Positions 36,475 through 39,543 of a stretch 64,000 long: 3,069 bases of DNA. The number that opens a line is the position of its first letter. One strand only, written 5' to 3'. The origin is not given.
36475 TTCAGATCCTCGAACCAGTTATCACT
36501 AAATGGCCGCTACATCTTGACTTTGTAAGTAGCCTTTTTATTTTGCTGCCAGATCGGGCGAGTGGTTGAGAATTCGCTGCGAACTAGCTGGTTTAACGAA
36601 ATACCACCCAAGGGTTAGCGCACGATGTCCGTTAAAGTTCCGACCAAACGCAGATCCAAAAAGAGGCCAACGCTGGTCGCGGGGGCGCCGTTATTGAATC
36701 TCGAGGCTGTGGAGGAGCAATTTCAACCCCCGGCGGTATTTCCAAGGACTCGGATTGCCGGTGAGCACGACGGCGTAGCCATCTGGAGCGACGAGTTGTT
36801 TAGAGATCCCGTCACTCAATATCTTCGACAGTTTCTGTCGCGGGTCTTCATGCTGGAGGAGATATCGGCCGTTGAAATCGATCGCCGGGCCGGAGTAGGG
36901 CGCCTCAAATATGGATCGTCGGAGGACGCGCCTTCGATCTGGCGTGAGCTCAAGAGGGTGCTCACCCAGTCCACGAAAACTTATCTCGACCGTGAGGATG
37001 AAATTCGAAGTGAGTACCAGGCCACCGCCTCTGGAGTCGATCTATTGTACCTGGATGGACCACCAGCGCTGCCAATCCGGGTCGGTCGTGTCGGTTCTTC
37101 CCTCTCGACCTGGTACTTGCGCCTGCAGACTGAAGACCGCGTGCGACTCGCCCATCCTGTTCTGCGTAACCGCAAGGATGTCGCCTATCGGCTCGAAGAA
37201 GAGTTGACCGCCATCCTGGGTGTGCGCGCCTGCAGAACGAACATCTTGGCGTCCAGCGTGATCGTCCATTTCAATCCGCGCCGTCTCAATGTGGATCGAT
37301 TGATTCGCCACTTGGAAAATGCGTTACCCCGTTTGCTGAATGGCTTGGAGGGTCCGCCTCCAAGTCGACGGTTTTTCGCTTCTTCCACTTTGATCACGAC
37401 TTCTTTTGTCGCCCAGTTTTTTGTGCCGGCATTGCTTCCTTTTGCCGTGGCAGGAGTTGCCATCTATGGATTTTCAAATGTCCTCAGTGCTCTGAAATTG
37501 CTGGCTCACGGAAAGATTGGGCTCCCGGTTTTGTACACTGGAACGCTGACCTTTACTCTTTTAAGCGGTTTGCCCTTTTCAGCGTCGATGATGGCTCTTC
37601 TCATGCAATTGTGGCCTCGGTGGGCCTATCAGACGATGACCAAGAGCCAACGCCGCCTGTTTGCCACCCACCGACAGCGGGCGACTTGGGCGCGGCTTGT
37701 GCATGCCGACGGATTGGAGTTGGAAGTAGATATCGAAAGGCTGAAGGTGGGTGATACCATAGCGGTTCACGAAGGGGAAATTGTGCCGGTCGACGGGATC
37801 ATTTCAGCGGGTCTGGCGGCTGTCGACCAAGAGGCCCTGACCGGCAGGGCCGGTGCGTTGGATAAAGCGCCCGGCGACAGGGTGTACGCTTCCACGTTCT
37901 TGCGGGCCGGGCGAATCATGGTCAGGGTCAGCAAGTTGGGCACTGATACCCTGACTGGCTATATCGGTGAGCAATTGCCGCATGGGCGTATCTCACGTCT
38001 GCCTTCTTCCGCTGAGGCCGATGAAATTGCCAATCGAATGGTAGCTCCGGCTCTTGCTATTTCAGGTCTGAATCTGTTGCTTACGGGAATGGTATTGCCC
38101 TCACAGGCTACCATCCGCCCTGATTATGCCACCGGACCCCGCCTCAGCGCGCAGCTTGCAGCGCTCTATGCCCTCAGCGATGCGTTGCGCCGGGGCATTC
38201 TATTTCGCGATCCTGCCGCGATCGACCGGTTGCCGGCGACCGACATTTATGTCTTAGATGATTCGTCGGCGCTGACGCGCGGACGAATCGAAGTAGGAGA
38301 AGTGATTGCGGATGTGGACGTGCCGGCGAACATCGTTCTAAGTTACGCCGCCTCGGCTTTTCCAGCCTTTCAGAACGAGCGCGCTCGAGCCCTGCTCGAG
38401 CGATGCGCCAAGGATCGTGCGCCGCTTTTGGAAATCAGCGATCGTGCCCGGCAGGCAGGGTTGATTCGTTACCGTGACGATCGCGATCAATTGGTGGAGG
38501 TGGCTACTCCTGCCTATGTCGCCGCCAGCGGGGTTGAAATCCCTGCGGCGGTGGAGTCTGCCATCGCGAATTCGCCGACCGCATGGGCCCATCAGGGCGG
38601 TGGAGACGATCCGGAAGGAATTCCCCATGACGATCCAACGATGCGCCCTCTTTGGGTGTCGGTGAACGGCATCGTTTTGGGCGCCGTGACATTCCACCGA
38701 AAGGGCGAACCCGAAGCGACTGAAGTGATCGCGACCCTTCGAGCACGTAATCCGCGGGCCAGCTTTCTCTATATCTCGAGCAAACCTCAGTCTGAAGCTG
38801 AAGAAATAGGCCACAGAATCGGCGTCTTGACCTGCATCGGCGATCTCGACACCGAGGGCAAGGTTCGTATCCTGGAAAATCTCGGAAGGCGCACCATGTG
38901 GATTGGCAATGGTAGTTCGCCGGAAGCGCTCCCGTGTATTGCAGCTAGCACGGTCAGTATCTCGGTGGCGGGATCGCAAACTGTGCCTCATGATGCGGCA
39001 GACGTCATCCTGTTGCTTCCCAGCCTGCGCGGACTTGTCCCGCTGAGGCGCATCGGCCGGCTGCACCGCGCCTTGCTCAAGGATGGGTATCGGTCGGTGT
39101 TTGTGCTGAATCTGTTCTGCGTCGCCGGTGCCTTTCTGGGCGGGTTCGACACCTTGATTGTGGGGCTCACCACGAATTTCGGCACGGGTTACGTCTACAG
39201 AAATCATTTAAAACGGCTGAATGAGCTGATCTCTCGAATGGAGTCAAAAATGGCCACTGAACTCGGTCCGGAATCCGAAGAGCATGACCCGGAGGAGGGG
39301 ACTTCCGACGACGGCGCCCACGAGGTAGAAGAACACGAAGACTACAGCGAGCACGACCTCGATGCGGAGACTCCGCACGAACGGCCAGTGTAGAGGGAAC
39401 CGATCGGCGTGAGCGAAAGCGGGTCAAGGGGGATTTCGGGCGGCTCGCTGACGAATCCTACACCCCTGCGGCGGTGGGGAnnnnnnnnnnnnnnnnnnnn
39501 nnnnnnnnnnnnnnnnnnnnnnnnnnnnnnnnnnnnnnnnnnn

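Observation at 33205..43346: Cluster of three divergent P1B-like P-type ATPase paralogs: one catalytically intact, two with every catalytic signature replaced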

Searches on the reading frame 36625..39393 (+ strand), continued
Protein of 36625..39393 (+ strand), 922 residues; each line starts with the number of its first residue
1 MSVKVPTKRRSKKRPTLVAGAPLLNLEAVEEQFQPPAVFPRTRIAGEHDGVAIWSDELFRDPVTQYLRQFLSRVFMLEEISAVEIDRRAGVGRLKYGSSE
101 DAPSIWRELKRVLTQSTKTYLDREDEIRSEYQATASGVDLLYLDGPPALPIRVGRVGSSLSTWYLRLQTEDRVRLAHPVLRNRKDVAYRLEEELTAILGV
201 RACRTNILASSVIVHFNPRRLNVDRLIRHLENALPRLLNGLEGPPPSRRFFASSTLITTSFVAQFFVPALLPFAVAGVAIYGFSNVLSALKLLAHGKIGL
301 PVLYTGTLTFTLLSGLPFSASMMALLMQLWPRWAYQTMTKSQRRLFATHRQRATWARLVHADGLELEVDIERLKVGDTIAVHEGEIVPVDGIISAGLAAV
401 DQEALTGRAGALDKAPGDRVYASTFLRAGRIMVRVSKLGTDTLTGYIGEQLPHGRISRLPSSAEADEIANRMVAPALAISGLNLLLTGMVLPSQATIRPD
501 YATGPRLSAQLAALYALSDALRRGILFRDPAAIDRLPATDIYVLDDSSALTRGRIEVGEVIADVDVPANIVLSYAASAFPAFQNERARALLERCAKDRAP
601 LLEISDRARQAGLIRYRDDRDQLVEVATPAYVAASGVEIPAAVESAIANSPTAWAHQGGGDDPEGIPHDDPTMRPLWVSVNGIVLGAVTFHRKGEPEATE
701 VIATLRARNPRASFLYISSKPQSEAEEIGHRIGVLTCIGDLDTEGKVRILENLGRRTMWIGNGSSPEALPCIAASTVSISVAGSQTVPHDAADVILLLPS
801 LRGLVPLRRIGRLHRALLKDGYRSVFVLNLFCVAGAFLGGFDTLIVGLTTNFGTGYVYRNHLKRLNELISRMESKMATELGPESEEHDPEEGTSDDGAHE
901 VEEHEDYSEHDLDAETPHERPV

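Call 71: predict_structure(alignment_id=A1)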
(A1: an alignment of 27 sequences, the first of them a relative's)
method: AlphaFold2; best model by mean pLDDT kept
length: 922 residues; sequences in the alignment: 27
mean_pLDDT: 79.3   pTM: 0.75
mean pLDDT of the five models: 79.3, 79.0, 77.4, 75.6, 73.4
residues with pLDDT >= 90: 269; 70-90: 487; 50-70: 65; < 50: 101
segments of 3 or more residues with pLDDT < 50: 1-40, 117-134, 658-664, 880-899, 907-922
pLDDT, mean of each block of 10 residues (from residue 1): 30 33 36 37 75 84 74 81 82 77 78 57 36 50 66 67 76 81 80 86 83 87 82 71 67 84 87 83 74 77 74 76 82 84 88 90 86 92 92 93 82 90 91 93 90 80 83 81 83 72 85 93 91 89 91 89 93 92 82 92 90 93 94 89 89 63 58 91 93 86 88 93 94 92 95 90 94 94 90 93 90 89 86 85 82 89 91 66 40 43 51 40 32
secondary structure, 60 per line:
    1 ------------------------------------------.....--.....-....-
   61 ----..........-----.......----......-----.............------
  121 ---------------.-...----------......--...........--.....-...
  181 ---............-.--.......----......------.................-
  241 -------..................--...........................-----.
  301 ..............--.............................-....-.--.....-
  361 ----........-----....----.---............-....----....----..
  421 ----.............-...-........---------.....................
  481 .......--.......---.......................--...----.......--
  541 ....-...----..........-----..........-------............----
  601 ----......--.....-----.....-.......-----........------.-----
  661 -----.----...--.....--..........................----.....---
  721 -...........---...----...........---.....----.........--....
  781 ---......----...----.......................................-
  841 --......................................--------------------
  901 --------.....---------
elements in order (helices of 4 or more, strands of 3 or more residues): E43-47 E50-54 H56-59 H65-74 E80-86 E91-96 H102-114 E151-156 E159-169 E172-176 H184-195 E200-206 E211-216 H223-239 H248-265 H268-294 H300-314 H317-345 H347-350 E355-359 E365-369 E378-381 E390-401 H403-406 E411-414 E425-437 H443-450 H460-487 H490-496 H500-522 E525-527 H532-538 E541-544 E553-562 H568-577 H585-596 E605-610 E613-617 E623-627 H629-635 H641-648 E676-680 E683-696 H697-708 E713-717 H722-732 E736-738 H743-753 E757-761 H766-774 E777-780 H784-789 E794-796 H801-839 H843-880 H909-913

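Call 75: fold_search(model_id=the predicted structure, library=pdb)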
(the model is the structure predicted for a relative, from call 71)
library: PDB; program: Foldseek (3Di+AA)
matches with E <= 10: 565; with E <= 0.001: 263
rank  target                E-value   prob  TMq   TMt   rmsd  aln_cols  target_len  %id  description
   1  7r0g_A                3.3e-30  1.00  0.43  0.59  14.7       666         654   19  STRUCTURAL BASIS OF ION UPTAKE IN COPPER-TRANSPORTING P1B-TYPE ATPASES (released 2022-09-14)
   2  7si6                  2.4e-29  1.00  0.30  0.31  18.7       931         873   15  Structure of ATP7B in state 1 (released 2022-03-16)
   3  7si3                  6.6e-29  1.00  0.31  0.32  19.3       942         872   15  Consensus structure of ATP7B (released 2022-03-16)
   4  7r0g_B                1.4e-28  1.00  0.43  0.58  14.4       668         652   18  STRUCTURAL BASIS OF ION UPTAKE IN COPPER-TRANSPORTING P1B-TYPE ATPASES (released 2022-09-14)
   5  4umw                  2.0e-28  1.00  0.32  0.47  12.4       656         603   18  CRYSTAL STRUCTURE OF A ZINC-TRANSPORTING PIB-TYPE ATPASE IN E2.PI STATE (released 2014-08-13)
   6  4bbj                  2.3e-28  1.00  0.34  0.43  11.6       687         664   17  Copper-transporting PIB-ATPase in complex with beryllium fluoride representing the E2P state (released 2013-12-11)
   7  7xuk                  1.0e-27  1.00  0.39  0.43  18.3       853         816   16  Structure of ATP7B C983S/C985S/D1027A mutant in presence of ATOX1 (released 2023-04-26)
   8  4umv                  1.7e-26  1.00  0.33  0.45  11.3       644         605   19  CRYSTAL STRUCTURE OF A ZINC-TRANSPORTING PIB-TYPE ATPASE IN THE E2P STATE (released 2014-08-13)
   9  7si7                  4.7e-26  1.00  0.29  0.35  14.2       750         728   16  Structure of ATP7B in state 2 (released 2022-03-16)
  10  3rfu_A                8.1e-26  1.00  0.32  0.43  11.8       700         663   16  Crystal structure of a copper-transporting PIB-type ATPase (released 2011-06-29)
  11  3j09_A                2.8e-25  1.00  0.29  0.35  15.5       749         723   19  High resolution helical reconstruction of the bacterial p-type ATPase copper transporter CopA (released 2011-08-24)
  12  7qbz                  4.1e-25  1.00  0.31  0.42  12.4       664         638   18  Crystal structure Cadmium translocating P-type ATPase (released 2022-03-23)
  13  7xun                  2.1e-24  1.00  0.42  0.51  15.7       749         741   16  Structure of ATP7B C983S/C985S/D1027A mutant (released 2023-04-26)
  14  8q75                  6.6e-24  1.00  0.31  0.34  14.6       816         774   18  Copper-transporting ATPase HMA4 in E2P state with AlF (released 2024-06-26)
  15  5mrw_B                1.3e-23  1.00  0.33  0.42  13.6       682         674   15  Structure of the KdpFABC complex (released 2017-06-21)
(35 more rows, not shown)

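Call 83: search_protein_families(library=pfam, proteins=[P0052, P0059], max_evalue=0.001)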
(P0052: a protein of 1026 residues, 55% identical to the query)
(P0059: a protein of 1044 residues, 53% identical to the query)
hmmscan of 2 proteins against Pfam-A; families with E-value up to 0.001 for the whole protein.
P0052 (1026 aa): 3 families
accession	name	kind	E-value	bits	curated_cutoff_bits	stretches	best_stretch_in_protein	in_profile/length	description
PF00122.25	E1-E2_ATPase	-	4.4e-25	88.7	28.1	1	460-593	8-140/181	E1-E2 ATPase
PF00702.32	Hydrolase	-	7.7e-09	36.7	26.4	1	773-868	77-182/191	haloacid dehalogenase-like hydrolase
PF19991.5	HMA_2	-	1.4e-05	25.5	30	1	267-329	9-71/154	Heavy metal associated domain 2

P0059 (1044 aa): 3 families
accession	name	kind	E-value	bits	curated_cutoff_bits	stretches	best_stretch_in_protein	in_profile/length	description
PF00122.25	E1-E2_ATPase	-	5.7e-25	88.3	28.1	1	460-594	6-139/181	E1-E2 ATPase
PF19991.5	HMA_2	-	1.4e-08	35.3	30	1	269-331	9-71/154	Heavy metal associated domain 2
PF00403.32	HMA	-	0.00022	22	24.8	1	293-339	14-60/62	Heavy-metal-associated domain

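Call 95: search_dna_similar(query=window:36625-39393:+, collection=plasmids, mode=protein, max_evalue=1e-20, max_rows=12)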
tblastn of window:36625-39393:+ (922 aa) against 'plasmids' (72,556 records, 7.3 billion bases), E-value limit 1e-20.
Records with a match: 9; places in all: 10; records where one place covers at least 80% of the query: 0.
Best place of each record, by identity: <60% 9.
By first word of the organism name: Rhodococcus 4; Deinococcus 2; Methylobacterium 1; Nostoc 1; Variovorax 1.
By predicted mobility (MOB-suite, as given by PLSDB): non-mobilizable 6; mobilizable 3.
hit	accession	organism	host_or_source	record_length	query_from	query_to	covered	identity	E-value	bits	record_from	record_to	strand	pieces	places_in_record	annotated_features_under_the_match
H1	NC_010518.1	Methylobacterium radiotolerans JCM 2831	-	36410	155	842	75%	28.8%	7e-50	200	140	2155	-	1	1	heavy metal translocating P-type ATPase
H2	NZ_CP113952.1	Rhodococcus sp. JS3073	culture,soil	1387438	172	794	68%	24.9%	8e-23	113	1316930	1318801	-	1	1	record has no annotation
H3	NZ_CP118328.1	Rhodococcus sp. DK17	pure culture,crude oil-contaminated soil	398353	172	794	68%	24.8%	9e-24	116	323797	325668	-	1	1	cation-translocating P-type ATPase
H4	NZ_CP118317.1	Rhodococcus sp. DK180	pure culture,crude oil-contaminated soil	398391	172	794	68%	24.8%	9e-24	116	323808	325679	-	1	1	cation-translocating P-type ATPase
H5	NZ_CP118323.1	Rhodococcus sp. DK176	pure culture,crude oil-contaminated soil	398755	172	794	68%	24.8%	9e-24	116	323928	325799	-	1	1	cation-translocating P-type ATPase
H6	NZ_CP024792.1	Nostoc flagelliforme CCNUN1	cell culture,desert soil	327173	359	857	54%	25.5%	2e-21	108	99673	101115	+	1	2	heavy metal translocating P-type ATPase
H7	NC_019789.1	Deinococcus peraridilitoris DSM 19664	-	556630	322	795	51%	25.6%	2e-24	118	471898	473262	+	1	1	heavy metal translocating P-type ATPase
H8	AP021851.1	Deinococcus grandis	-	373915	343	795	49%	26.6%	3e-21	108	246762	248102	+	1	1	copper-translocating P-type ATPase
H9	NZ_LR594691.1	Variovorax sp. WDL1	linuron-contaminated soil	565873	359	794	47%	25.7%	7e-21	107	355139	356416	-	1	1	copper-translocating P-type ATPase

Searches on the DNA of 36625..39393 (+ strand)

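Call 81: search_rna_families(sources=[L001, L005, L006, L007, L008, L011, L012], threshold=gathering)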
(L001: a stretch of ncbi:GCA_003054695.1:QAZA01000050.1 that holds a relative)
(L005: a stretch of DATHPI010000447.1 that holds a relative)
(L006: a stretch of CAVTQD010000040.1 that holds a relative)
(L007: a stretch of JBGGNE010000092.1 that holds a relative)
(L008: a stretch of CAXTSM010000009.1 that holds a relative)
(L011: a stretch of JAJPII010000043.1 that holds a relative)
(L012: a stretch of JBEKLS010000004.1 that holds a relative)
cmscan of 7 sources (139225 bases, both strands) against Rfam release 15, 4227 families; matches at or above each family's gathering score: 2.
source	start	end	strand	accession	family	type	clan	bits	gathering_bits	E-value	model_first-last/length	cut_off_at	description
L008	19006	19077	-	RF00005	tRNA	Gene; tRNA;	CL00001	74.5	29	3.8e-14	1-71/71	no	tRNA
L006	13770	13846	+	RF00029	Intron_gpII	Intron;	-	49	40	3e-06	1-77/77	no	Group II catalytic intron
